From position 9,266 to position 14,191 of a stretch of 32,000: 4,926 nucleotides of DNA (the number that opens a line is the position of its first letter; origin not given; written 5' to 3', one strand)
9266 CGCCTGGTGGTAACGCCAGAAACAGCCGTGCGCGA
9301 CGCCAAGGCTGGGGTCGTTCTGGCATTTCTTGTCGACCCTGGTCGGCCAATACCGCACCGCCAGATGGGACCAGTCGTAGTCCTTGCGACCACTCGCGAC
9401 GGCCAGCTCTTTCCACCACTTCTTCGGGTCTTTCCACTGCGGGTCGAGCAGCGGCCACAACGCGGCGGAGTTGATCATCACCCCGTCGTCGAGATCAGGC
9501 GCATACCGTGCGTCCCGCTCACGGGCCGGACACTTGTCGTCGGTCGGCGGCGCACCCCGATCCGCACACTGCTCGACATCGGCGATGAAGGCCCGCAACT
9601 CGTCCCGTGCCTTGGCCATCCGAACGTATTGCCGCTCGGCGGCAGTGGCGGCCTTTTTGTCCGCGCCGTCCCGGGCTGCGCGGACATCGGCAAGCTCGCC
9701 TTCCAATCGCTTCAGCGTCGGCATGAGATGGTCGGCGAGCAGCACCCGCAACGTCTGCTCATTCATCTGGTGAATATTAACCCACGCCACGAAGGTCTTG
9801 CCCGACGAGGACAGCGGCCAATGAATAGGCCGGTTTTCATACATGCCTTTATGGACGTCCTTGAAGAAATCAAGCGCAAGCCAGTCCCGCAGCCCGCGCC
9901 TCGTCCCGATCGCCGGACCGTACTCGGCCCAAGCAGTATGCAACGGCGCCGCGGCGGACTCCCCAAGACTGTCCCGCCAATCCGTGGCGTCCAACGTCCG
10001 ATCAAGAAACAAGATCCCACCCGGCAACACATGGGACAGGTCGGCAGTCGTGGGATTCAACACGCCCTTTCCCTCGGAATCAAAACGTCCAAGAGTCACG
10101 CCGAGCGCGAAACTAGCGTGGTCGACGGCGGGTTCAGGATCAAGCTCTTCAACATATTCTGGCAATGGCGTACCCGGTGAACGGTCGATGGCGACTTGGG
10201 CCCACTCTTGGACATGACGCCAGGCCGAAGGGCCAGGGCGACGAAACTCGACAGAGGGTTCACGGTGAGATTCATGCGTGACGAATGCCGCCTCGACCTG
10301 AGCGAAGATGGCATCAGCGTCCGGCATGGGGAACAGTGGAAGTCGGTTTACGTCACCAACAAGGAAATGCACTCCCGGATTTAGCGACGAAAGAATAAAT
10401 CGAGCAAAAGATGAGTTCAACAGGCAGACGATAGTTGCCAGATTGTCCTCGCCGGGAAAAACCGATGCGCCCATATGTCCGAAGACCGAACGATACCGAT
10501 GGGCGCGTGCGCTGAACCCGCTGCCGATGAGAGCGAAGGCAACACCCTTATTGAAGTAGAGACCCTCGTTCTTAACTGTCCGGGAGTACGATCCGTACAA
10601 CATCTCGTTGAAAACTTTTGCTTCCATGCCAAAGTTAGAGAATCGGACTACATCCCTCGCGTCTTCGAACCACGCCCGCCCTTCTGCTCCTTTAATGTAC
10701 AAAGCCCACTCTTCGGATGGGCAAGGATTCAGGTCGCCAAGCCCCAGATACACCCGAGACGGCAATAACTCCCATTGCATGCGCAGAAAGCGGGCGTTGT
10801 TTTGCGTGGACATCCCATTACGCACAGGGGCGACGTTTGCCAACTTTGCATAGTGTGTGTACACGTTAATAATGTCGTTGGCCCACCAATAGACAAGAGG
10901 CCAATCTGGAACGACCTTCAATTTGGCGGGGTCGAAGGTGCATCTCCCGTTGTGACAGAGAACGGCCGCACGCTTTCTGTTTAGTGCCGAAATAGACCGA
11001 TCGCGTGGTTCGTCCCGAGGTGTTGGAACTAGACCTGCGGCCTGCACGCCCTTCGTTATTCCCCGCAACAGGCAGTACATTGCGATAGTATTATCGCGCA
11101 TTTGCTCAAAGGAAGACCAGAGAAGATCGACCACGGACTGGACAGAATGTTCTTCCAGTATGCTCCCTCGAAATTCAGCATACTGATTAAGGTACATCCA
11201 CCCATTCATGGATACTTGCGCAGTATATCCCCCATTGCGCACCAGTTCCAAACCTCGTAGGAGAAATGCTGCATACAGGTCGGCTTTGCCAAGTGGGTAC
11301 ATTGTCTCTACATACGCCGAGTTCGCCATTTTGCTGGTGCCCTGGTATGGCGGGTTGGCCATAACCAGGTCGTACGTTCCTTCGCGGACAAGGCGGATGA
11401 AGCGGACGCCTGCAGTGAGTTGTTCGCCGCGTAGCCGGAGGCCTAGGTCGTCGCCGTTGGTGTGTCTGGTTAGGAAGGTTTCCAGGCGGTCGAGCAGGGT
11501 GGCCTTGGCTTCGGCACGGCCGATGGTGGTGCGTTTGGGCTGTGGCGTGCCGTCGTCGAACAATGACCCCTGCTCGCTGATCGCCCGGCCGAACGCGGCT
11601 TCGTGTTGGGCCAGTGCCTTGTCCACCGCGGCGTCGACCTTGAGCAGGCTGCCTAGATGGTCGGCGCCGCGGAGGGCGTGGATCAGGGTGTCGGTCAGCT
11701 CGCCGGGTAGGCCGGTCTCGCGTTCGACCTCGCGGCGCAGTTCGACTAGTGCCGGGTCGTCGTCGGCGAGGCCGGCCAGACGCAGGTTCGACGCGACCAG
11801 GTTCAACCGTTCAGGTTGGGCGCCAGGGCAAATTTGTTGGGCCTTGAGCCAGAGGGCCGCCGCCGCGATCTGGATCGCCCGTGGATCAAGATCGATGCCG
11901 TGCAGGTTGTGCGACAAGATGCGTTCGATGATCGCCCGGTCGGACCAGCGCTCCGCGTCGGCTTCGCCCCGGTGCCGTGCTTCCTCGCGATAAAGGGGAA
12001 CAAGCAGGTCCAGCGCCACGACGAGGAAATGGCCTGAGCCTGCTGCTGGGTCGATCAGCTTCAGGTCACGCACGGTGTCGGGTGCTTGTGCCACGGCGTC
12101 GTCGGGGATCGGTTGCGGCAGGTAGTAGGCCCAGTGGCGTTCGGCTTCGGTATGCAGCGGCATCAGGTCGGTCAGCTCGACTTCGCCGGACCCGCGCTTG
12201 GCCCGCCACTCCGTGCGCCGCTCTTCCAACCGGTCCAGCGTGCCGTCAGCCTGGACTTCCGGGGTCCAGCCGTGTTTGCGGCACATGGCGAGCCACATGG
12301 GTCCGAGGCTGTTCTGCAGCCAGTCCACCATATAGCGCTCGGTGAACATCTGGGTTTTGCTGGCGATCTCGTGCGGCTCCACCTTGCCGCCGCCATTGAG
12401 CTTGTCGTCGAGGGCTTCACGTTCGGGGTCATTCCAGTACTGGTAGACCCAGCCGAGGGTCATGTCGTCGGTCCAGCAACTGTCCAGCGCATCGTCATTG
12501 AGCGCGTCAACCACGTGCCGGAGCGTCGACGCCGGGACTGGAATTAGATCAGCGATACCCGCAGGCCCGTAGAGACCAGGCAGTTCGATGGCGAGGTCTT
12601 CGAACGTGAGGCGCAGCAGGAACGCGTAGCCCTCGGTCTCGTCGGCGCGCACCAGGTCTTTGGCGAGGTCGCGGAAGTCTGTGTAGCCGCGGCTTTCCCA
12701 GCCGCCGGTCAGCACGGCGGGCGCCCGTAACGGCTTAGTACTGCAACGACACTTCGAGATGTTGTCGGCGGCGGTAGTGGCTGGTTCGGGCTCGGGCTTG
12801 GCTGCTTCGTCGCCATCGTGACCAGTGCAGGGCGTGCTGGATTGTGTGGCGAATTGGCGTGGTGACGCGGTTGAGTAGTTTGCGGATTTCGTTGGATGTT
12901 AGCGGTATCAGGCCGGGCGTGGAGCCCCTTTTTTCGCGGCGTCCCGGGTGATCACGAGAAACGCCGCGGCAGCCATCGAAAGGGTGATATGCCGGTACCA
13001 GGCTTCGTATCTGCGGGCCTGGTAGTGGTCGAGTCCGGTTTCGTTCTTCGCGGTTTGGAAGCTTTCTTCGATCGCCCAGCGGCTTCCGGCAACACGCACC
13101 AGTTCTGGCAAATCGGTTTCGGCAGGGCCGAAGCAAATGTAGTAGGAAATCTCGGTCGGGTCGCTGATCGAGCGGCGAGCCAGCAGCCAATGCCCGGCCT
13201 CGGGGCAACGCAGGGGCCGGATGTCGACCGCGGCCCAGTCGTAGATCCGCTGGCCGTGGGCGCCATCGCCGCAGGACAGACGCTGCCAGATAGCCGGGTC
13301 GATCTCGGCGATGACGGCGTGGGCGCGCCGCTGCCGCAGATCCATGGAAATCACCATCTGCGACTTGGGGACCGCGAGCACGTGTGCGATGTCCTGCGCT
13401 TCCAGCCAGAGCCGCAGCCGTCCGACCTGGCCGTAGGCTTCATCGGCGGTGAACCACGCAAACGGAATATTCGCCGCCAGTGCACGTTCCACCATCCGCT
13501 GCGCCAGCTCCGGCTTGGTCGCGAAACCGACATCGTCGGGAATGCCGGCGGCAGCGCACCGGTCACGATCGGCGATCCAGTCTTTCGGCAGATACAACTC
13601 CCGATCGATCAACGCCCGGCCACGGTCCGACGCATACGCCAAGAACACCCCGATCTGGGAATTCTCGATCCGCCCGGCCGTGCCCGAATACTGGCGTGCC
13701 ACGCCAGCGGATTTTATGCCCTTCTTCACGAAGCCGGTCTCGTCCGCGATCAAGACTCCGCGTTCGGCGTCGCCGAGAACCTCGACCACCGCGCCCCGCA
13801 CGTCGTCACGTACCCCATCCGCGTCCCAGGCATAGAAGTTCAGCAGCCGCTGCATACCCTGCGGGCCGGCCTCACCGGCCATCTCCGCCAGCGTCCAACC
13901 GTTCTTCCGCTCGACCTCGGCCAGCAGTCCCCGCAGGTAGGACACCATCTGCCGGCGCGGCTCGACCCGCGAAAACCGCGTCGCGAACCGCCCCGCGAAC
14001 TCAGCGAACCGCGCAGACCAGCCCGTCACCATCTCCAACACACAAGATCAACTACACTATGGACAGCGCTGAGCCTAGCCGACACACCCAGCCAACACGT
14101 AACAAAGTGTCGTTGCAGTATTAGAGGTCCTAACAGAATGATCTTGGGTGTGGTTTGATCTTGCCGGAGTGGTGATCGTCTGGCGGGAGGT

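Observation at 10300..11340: Sharply bounded low-GC block inside pglX, just downstream of the NPPY motif (possible swapped specificity module)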

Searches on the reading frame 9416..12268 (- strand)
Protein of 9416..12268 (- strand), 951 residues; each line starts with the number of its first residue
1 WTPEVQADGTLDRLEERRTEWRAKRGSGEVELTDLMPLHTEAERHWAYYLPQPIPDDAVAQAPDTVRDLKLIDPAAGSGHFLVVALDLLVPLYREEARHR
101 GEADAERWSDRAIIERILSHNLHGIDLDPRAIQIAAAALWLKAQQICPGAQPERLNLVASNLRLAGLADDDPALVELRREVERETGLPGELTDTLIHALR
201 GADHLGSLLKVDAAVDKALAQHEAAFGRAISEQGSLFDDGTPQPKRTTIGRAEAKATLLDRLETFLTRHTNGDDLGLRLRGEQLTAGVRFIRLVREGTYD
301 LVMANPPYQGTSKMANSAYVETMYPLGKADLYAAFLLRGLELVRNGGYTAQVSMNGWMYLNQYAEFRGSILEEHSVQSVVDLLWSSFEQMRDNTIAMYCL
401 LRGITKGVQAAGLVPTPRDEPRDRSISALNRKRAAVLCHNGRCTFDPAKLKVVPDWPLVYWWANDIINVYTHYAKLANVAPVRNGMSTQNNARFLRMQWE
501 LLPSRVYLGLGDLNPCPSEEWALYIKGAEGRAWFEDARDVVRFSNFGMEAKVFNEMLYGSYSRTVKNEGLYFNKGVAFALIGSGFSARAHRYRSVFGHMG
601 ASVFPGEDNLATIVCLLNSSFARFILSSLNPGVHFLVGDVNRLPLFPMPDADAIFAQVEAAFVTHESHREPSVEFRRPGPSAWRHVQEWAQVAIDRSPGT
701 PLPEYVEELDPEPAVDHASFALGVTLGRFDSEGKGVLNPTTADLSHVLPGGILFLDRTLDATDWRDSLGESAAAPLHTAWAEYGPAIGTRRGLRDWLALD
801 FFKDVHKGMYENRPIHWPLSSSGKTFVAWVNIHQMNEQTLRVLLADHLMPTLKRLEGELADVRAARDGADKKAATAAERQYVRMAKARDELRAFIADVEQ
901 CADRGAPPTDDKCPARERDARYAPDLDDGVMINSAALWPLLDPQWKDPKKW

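Call 53: predict_structure(alignment_id=A2)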
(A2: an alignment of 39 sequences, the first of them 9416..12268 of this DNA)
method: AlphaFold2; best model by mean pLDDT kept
length: 951 residues; sequences in the alignment: 39
mean_pLDDT: 74.2   pTM: 0.67
mean pLDDT of the five models: 74.2, 69.5, 62.9, 58.2, 54.1
residues with pLDDT >= 90: 187; 70-90: 424; 50-70: 235; < 50: 105
segments of 3 or more residues with pLDDT < 50: 1-3, 48-51, 161-166, 199-214, 232-236, 238-243, 266-281, 308-315, 356-361, 912-934, 946-951
pLDDT, mean of each block of 10 residues (from residue 1): 58 77 77 72 59 59 82 66 85 83 86 89 71 76 85 70 51 57 59 54 43 52 54 47 56 58 49 42 56 66 61 48 56 70 80 56 65 78 61 70 70 64 67 68 71 67 84 90 89 81 80 66 82 88 87 89 89 87 77 84 90 93 81 70 91 96 91 87 95 92 94 89 89 72 85 93 91 93 89 92 84 78 91 80 93 92 78 82 91 90 63 46 39 56 50 39
secondary structure, 60 per line:
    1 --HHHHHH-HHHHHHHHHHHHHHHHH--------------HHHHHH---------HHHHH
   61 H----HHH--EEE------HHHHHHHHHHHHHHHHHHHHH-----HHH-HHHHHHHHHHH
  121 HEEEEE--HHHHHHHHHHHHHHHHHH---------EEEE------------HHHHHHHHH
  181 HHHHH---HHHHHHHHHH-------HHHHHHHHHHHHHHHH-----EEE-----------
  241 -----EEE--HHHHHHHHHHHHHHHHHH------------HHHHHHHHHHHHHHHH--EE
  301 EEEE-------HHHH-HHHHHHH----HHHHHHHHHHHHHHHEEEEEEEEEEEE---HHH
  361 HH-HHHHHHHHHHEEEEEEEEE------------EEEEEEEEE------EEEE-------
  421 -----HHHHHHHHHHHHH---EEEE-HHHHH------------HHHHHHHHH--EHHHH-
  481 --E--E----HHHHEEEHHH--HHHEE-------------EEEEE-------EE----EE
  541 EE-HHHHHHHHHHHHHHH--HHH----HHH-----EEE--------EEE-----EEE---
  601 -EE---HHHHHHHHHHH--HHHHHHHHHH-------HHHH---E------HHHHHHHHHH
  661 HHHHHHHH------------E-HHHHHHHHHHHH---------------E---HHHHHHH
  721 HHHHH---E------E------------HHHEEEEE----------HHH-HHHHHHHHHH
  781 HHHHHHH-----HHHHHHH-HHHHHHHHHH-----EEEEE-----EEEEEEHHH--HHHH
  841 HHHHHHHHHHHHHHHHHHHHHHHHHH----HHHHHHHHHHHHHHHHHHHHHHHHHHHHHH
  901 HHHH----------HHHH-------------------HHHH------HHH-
elements in order (helices of 4 or more, strands of 3 or more residues): H3-8 H10-26 H41-46 H56-61 E71-73 H80-100 H110-121 E122-126 H129-146 E156-159 H172-185 H189-198 H206-221 E227-229 E246-248 H251-268 H281-296 E299-304 H312-315 H317-323 H328-342 E343-354 H358-362 H364-373 E374-382 E395-403 E410-413 H426-438 E442-445 H447-451 H464-472 H476-479 H491-494 E495-497 E521-525 E539-542 H544-558 E576-578 E587-589 E595-597 H607-617 H620-629 H637-640 H651-668 H683-694 H714-725 E752-756 H771-787 H793-799 H801-810 E816-820 E826-831 H837-866 H871-904 H915-918 H938-941

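Call 55: fold_search(model_id=the predicted structure, library=pdb)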
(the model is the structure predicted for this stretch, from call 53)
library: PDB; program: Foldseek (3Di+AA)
matches with E <= 10: 600; with E <= 0.001: 71
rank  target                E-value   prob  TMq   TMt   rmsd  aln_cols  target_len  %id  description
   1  8q56_A                2.9e-34  1.00  0.66  0.53   6.5       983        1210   22  PglX methyltransferase of Salmonella BREX phage defence system (aka BrxX) bound to inhibitor Ocr (released 2024-08-21)
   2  8c45_B                2.4e-33  1.00  0.65  0.52   7.1      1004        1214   21  PglX methyltransferase from the Salmonella BREX phage defence system (aka BrxX) (released 2024-07-10)
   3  9ewz_C                3.7e-33  1.00  0.57  0.47   8.2       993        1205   21  Cryo-EM structure of the E. coli BrxX methyltransferase in complex with DNA (released 2025-03-05)
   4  9ex7_A                7.9e-33  1.00  0.64  0.53   6.8       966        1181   21  Cryo-EM structure of the E. coli BrxX methyltransferase in complex with Ocr (released 2025-03-05)
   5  8c45_A                1.1e-32  1.00  0.67  0.53   6.7      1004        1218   21  PglX methyltransferase from the Salmonella BREX phage defence system (aka BrxX) (released 2024-07-10)
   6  8zek_A                1.1e-29  1.00  0.64  0.52   6.9       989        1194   20  Cryo-EM structure of the E. coli BrxX methyltransferase complexed with Ocr (released 2024-12-11)
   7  7rfl_B                4.4e-15  1.00  0.35  0.55  10.7       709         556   13  CamA Adenine Methyltransferase Complexed to Cognate Substrate DNA and Inhibitor SGC0946 (released 2021-09-15)
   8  7lni_A                9.2e-15  1.00  0.35  0.57  10.5       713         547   13  SeMet CamA Adenine Methyltransferase Complexed to Cognate Substrate DNA (released 2021-05-19)
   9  8vpg_A                1.0e-14  1.00  0.37  0.60   9.6       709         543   14  CamA Adenine Methyltransferase Complexed to Cognate Substrate DNA and Containing Quinoline-based SGI-1027 Analog 455 (released 2024-09-25)
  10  8cy2_A                1.0e-14  1.00  0.34  0.56  10.3       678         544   14  CamA Adenine Methyltransferase Complexed to Cognate Substrate DNA and Inhibitor APNEA (Compound 9) (released 2023-01-11)
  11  7rfl_A                1.1e-14  1.00  0.35  0.55  11.2       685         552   14  CamA Adenine Methyltransferase Complexed to Cognate Substrate DNA and Inhibitor SGC0946 (released 2021-09-15)
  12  8fs1_A                1.1e-14  1.00  0.36  0.58   9.4       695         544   13  CamA Adenine Methyltransferase Complexed to Cognate Substrate DNA and Inhibitor 11a (YD905) (released 2023-05-10)
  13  7rfk_A                1.2e-14  1.00  0.35  0.55  11.9       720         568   14  CamA Adenine Methyltransferase Complexed to Cognate Substrate DNA and Inhibitor Sinefungin (released 2021-09-15)
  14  7rfm_B                1.2e-14  1.00  0.34  0.55  11.5       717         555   13  CamA Adenine Methyltransferase Complexed to Cognate Substrate DNA and Inhibitor EPZ004777 (released 2021-09-15)
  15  7lt5_B                1.4e-14  1.00  0.34  0.52  12.7       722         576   14  CamA Adenine Methyltransferase Complexed to Cognate Substrate DNA and Cofactor SAH (released 2021-05-19)
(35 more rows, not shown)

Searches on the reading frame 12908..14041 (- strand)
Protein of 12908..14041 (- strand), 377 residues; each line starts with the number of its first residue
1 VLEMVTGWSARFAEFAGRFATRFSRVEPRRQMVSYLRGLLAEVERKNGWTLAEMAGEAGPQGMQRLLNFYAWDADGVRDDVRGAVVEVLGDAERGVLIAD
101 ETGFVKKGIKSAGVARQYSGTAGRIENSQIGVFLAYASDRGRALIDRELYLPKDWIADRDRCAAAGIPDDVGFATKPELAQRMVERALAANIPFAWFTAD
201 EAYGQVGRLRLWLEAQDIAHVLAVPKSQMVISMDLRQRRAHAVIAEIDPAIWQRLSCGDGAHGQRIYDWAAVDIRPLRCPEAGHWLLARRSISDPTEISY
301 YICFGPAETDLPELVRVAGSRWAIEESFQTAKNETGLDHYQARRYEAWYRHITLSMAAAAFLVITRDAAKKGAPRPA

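Call 25: search_protein_families(library=pfam, proteins=[window:12908-14041:-], max_evalue=0.01)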
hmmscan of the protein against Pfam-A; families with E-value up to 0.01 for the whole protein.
window:12908-14041:- (377 aa): 2 families
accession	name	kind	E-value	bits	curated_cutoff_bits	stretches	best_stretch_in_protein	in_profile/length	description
PF13546.12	DDE_5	-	2.5e-49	168.7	27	1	19-233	2-217/272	DDE superfamily endonuclease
PF01609.27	DDE_Tnp_1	-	3.1e-07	30.8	23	1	190-358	75-197/200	Transposase DDE domain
